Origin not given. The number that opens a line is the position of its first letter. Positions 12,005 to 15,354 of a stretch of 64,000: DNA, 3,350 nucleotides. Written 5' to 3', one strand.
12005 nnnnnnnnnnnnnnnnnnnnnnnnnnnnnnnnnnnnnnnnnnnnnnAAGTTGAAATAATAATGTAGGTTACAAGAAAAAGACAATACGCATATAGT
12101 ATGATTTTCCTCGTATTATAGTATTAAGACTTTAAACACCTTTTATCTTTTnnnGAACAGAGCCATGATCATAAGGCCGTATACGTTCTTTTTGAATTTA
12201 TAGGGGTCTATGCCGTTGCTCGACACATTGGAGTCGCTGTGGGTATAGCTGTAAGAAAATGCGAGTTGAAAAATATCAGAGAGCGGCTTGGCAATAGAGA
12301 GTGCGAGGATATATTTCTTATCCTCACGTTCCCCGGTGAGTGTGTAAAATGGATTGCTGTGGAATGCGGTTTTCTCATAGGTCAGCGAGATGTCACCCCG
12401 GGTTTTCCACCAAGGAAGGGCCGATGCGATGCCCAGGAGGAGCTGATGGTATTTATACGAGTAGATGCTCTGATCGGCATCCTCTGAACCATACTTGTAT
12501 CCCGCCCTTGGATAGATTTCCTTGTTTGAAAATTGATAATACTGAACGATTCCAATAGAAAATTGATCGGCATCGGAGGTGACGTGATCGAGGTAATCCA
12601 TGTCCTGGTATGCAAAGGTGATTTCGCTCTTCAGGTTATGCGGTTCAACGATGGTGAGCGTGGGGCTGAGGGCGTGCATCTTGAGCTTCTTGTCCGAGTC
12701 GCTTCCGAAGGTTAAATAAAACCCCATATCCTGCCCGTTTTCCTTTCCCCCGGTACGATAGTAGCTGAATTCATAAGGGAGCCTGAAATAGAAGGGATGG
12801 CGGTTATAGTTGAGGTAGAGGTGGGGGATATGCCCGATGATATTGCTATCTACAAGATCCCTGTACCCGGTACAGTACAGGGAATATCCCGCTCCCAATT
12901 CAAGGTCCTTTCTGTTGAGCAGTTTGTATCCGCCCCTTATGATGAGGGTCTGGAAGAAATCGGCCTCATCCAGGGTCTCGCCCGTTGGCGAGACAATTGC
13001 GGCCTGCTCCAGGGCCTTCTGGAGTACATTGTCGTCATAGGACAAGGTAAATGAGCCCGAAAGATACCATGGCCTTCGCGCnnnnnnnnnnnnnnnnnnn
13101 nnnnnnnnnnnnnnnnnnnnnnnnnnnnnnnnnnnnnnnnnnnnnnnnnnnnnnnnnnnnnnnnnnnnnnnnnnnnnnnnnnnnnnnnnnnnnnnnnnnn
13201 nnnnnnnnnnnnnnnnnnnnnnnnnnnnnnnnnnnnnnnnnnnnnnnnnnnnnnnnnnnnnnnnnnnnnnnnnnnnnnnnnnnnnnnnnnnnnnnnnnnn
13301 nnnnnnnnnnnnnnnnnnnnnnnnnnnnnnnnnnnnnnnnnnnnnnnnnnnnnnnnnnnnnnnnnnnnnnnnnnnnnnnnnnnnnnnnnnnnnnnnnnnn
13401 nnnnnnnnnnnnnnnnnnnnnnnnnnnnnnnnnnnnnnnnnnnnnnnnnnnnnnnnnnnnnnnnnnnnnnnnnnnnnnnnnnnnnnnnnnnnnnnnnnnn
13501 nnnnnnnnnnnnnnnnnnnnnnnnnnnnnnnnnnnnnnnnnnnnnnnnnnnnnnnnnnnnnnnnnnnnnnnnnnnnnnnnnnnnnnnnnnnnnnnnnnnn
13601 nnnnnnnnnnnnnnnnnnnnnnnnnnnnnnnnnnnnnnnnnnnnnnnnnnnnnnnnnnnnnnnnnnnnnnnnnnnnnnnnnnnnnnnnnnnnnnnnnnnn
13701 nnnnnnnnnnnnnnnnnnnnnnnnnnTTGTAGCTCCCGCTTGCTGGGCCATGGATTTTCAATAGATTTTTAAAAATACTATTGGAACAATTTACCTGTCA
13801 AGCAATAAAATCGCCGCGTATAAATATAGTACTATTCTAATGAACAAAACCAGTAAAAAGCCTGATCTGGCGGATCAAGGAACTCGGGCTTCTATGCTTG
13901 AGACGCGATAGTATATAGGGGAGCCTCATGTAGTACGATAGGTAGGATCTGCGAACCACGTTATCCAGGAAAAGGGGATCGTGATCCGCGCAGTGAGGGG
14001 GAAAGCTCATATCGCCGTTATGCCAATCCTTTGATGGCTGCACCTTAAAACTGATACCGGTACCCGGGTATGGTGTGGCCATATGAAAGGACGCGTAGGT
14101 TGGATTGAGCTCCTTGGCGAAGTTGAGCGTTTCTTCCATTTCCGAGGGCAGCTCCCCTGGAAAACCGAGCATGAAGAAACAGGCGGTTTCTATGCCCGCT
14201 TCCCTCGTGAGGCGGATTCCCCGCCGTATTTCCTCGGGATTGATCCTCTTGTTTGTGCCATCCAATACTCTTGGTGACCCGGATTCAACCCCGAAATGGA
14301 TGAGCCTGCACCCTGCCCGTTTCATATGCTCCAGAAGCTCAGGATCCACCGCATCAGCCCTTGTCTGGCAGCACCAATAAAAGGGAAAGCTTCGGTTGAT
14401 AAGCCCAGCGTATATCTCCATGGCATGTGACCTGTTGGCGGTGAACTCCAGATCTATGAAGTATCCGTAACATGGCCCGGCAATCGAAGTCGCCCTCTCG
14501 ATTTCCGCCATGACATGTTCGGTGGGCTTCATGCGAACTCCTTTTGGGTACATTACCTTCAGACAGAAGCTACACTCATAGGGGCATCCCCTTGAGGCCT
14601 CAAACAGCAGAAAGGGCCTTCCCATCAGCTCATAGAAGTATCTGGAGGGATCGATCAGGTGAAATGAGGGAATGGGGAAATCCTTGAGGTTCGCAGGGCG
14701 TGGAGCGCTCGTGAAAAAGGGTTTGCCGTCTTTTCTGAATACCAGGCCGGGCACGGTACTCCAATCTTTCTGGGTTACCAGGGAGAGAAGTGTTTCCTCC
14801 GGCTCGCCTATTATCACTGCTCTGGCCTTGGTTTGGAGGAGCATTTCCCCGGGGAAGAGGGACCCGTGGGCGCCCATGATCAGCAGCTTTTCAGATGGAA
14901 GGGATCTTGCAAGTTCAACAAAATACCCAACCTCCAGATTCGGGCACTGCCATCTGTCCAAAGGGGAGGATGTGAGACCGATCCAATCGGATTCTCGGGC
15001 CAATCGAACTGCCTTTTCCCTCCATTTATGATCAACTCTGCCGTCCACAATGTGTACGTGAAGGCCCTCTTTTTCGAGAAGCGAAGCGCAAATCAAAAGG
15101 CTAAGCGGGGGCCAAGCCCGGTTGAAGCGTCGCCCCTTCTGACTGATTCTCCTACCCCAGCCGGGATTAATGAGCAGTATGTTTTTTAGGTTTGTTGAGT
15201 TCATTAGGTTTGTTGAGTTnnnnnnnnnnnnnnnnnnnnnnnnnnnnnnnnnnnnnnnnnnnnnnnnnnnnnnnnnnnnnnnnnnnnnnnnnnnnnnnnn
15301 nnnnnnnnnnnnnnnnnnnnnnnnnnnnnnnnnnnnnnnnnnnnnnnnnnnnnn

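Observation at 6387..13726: TPR/beta-barrel OMP + FecR-domain protein + 1,555-aa mosaic adhesin: candidate dedicated surface-export module of unclear type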

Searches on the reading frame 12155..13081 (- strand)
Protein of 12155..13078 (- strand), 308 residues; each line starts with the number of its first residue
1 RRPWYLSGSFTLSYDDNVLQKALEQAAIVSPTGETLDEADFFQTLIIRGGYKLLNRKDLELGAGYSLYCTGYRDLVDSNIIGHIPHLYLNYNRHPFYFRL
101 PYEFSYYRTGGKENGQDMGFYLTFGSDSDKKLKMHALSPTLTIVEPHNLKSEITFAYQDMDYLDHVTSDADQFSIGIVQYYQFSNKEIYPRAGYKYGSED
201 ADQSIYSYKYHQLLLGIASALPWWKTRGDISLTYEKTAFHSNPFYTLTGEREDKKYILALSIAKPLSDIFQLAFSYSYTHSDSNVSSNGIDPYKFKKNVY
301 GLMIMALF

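Call 9: search_protein_families(library=ncbifam, proteins=[window:12155-13078:-], max_evalue=10)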
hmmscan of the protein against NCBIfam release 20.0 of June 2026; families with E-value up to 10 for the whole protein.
seq(308 aa): 1 family
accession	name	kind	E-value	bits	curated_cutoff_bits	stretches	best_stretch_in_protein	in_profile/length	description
TIGR03016.1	pepcterm_hypo_1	hypoth_equivalog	0.0059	15.6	90.85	1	227-287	407-461/477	TIGR03016 family PEP-CTERM system-associated outer membrane protein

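Call 10: search_protein_families(library=pfam, proteins=[window:12155-13078:-], max_evalue=10)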
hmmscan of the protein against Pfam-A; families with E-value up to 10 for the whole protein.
seq(308 aa): 1 family
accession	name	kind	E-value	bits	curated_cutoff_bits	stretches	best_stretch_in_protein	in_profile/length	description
PF10082.15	BBP2_2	-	0.062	12.6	23.7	1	148-217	307-374/378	Putative beta-barrel porin 2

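Call 71: search_solved_structures(query=A4, max_evalue=1)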
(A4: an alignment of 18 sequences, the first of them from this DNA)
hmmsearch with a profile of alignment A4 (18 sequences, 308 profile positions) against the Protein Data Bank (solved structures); distinct sequences matched with E-value up to 1: 0.

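Call 79: search_protein_representatives(alignment_id=A4)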
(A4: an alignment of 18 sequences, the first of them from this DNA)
Query: 18 sequences, 308 profile positions. Proteins with E-value up to 0.001 (for the whole library): 3610; up to 1e-10: 1487; up to 1e-30: 175. The best 150 are listed.
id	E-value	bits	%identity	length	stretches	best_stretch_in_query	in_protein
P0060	4.7e-116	403.7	-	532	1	2-308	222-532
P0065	4.8e-116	403.6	-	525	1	2-308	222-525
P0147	1.3e-111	389.1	-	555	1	1-308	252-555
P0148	3.1e-104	364.8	-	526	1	1-308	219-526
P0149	4.4e-104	364.3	-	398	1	1-308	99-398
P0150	9.9e-104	363.2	-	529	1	3-308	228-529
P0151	6.2e-101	354.0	-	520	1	1-308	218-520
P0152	1.0e-100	353.3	-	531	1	1-308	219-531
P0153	3.2e-97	341.8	-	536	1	2-308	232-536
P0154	6.8e-97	340.7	-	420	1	2-308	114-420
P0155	1.9e-96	339.3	-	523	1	1-308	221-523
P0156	5.3e-94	331.2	-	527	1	3-308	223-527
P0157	1.7e-87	309.9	-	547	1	1-308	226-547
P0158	7.2e-85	301.2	-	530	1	2-308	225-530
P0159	7.8e-85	301.1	-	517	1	1-308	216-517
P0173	3.8e-48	180.6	-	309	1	2-303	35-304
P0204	1.3e-38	149.3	-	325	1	3-308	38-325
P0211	1.2e-37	146.2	-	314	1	2-308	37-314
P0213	2.3e-37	145.2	-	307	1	3-306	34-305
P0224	4.7e-36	140.9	-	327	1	2-308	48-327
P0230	8.2e-36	140.1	-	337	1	2-308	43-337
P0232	9.4e-36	139.9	-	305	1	3-308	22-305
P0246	2.4e-34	135.3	-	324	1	2-308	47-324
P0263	4.8e-33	131.0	-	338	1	2-304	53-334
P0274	1.4e-32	129.5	-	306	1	4-308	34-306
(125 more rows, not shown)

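Call 80: search_protein_families(library=pfam, proteins=[P0173, P0204, P0211, P0213, P0224, P0230, P0232, P0246, P0263, P0274], max_evalue=0.01)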
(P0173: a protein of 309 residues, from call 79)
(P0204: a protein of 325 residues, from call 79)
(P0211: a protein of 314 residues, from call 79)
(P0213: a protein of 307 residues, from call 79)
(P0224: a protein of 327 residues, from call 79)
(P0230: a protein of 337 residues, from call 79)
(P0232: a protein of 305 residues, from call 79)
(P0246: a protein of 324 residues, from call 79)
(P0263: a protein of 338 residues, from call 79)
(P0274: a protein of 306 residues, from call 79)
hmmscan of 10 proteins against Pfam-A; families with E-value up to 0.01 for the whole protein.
P0173 (309 aa): 1 family
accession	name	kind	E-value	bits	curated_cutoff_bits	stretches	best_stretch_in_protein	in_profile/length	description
PF10082.15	BBP2_2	-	0.0026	17.1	23.7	0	254-303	323-372/378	Putative beta-barrel porin 2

P0204 (325 aa): 1 family
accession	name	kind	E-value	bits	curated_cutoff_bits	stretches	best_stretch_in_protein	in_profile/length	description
PF04575.19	SlipAM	-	0.00042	20.4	22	1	140-325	104-288/288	Surface lipoprotein assembly modifier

P0211 (314 aa): 2 families
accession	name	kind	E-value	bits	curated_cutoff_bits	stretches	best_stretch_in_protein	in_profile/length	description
PF04575.19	SlipAM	-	2.8e-09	37.3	22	1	57-314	19-288/288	Surface lipoprotein assembly modifier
PF10082.15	BBP2_2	-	0.0017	17.7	23.7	1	259-313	323-377/378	Putative beta-barrel porin 2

P0213 (307 aa): 2 families
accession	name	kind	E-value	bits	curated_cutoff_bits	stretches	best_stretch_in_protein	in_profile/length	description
PF13609.12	Porin_4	-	2.8e-06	27.8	27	1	37-133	197-274/310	Gram-negative porin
PF10082.15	BBP2_2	-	5.4e-06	26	23.7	1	213-305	290-376/378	Putative beta-barrel porin 2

P0224 (327 aa): 2 families
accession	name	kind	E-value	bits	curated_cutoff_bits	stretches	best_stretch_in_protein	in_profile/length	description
PF04575.19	SlipAM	-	5.5e-05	23.3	22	1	51-319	1-280/288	Surface lipoprotein assembly modifier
PF23040.1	PH_SSH1-like_1st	-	0.0043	17.5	27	1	58-134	50-130/150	Protein phosphatase Slingshot homolog 1-like, PH domain-like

P0230 (337 aa): 2 families
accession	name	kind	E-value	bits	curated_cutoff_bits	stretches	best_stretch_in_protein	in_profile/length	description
PF03797.25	Autotransporter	-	0.0021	18.3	26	1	222-269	54-102/255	Autotransporter beta-domain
PF13505.12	OMP_b-brl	-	0.0044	17.6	28.7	1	213-337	62-175/175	Outer membrane protein beta-barrel domain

P0232 (305 aa): 1 family
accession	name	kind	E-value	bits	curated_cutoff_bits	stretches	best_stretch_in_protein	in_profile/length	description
PF10082.15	BBP2_2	-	2.9e-07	30.1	23.7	1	139-304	223-377/378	Putative beta-barrel porin 2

P0246 (324 aa): 3 families
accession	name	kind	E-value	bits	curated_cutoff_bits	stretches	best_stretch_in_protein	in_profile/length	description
PF04575.19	SlipAM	-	1.5e-12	48.1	22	1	110-321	71-285/288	Surface lipoprotein assembly modifier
PF11059.14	DUF2860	-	1.7e-07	31.2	22.9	1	191-318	160-289/294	Protein of unknown function (DUF2860)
PF10082.15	BBP2_2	-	0.00026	20.4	23.7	0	249-324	308-378/378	Putative beta-barrel porin 2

P0263 (338 aa): 2 families
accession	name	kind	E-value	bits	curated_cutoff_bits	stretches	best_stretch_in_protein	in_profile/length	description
PF04575.19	SlipAM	-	3.2e-06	27.3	22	1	206-329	152-279/288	Surface lipoprotein assembly modifier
PF10082.15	BBP2_2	-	0.0013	18.1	23.7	1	234-331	282-371/378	Putative beta-barrel porin 2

P0274 (306 aa): 2 families
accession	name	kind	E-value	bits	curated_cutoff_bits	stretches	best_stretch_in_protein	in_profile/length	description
PF04575.19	SlipAM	-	5.2e-06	26.6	22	1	157-301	128-283/288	Surface lipoprotein assembly modifier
PF10082.15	BBP2_2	-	1.9e-05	24.1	23.7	1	224-305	295-377/378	Putative beta-barrel porin 2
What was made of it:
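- On Type 11 secretion OMP (DUF560 / PF04575 SlipAM): 5 of 10 sampled remote representatives pass (call 80).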

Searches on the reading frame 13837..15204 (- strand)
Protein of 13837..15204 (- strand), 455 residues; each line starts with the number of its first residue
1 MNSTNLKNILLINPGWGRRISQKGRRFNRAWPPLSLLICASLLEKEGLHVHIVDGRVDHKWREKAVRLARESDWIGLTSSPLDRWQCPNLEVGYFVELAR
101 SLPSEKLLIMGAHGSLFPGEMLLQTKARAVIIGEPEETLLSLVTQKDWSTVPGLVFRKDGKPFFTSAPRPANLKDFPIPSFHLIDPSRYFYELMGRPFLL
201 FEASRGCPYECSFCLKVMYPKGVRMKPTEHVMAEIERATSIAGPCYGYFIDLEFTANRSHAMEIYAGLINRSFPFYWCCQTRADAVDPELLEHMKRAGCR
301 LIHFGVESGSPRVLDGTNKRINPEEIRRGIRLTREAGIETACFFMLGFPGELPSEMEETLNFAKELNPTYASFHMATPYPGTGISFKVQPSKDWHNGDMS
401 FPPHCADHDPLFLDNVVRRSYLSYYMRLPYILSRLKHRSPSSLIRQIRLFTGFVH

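Call 3: search_protein_families(library=pfam, proteins=[window:13837-15204:-], max_evalue=0.01)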
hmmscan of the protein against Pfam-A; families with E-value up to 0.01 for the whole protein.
window:13837-15204:- (455 aa): 2 families
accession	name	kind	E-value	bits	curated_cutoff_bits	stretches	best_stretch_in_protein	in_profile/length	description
PF04055.27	Radical_SAM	-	6.1e-22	79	29.5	1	204-363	4-166/166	Radical SAM superfamily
PF02310.24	B12-binding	-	1.6e-06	28.4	32.1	1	30-142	11-120/121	B12 binding domain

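Call 4: search_protein_families(library=ncbifam, proteins=[window:13837-15204:-], max_evalue=0.01)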
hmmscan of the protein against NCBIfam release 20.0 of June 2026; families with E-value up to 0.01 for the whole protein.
window:13837-15204:- (455 aa): 27 families (the best 25 are shown)
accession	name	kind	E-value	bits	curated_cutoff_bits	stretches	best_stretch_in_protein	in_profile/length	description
TIGR03471.1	HpnJ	equivalog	1.3e-41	143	577.6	1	23-384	24-383/472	hopanoid biosynthesis associated radical SAM protein HpnJ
NF050148.1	rSAM_ApyD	equivalog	2.1e-34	119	750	1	101-384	100-389/645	RiPP biosynthesis radical SAM protein ApyD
TIGR02026.1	BchE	equivalog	4.5e-34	118.2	481.35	1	9-383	2-382/497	magnesium-protoporphyrin IX monomethyl ester anaerobic oxidative cyclase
NF033070.1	rSAM_AprD4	equivalog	1.2e-32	113.4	500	1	125-399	124-400/456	AprD4 family radical SAM diol-dehydratase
TIGR04295.1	B12_rSAM_oligo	hypoth_equivalog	1.7e-32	112.7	400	1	11-319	4-314/422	TIGR04295 family B12-binding domain-containing radical SAM protein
TIGR04479.1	bcpD_PhpK_rSAM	subfamily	2.3e-30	105.4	600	1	141-370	190-413/504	PhpK family radical SAM P-methyltransferase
TIGR04014.1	B12_SAM_MJ_0865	equivalog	2.4e-27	95.8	360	1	106-389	69-359/434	methyl-coenzyme M reductase glutamine C-methyltransferase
TIGR04072.2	rSAM_ladder_B12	equivalog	1.8e-25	89.5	360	1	92-370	86-353/443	lipid biosynthesis B12-binding/radical SAM protein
TIGR04385.1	B12_rSAM_cofa1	equivalog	8.9e-24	84.5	450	1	27-366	15-364/438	B12 lower ligand biosynthesis radical SAM protein BzaD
TIGR04013.1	B12_SAM_MJ_1487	hypoth_equivalog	1.4e-22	80.1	251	1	106-384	72-353/382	TIGR04013 family B12-binding domain/radical SAM domain-containing protein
TIGR04367.1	HpnR_B12_rSAM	equivalog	7e-18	64.4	650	1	33-384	22-369/490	hopanoid C-3 methylase HpnR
NF038361.1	rSAM_Sden_1168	equivalog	1.1e-16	60.6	575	1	151-382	227-467/560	Sden_1168 family B12-binding radical SAM P-methyltransferase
NF040546.1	rSAM_CUAEP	equivalog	5.1e-16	58.4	500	1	32-345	12-320/468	CUAEP/CCAEP-tail radical SAM (seleno)protein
NF040542.1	rSAM_RCCLKC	equivalog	3e-15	56.3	450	1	27-346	7-330/423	arsinothricin biosynthesis radical SAM protein ArsL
NF045585.1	rSAM_slr0320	equivalog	1.8e-11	43.3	775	1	130-366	165-409/511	photosystem II high light acclimation radical SAM protein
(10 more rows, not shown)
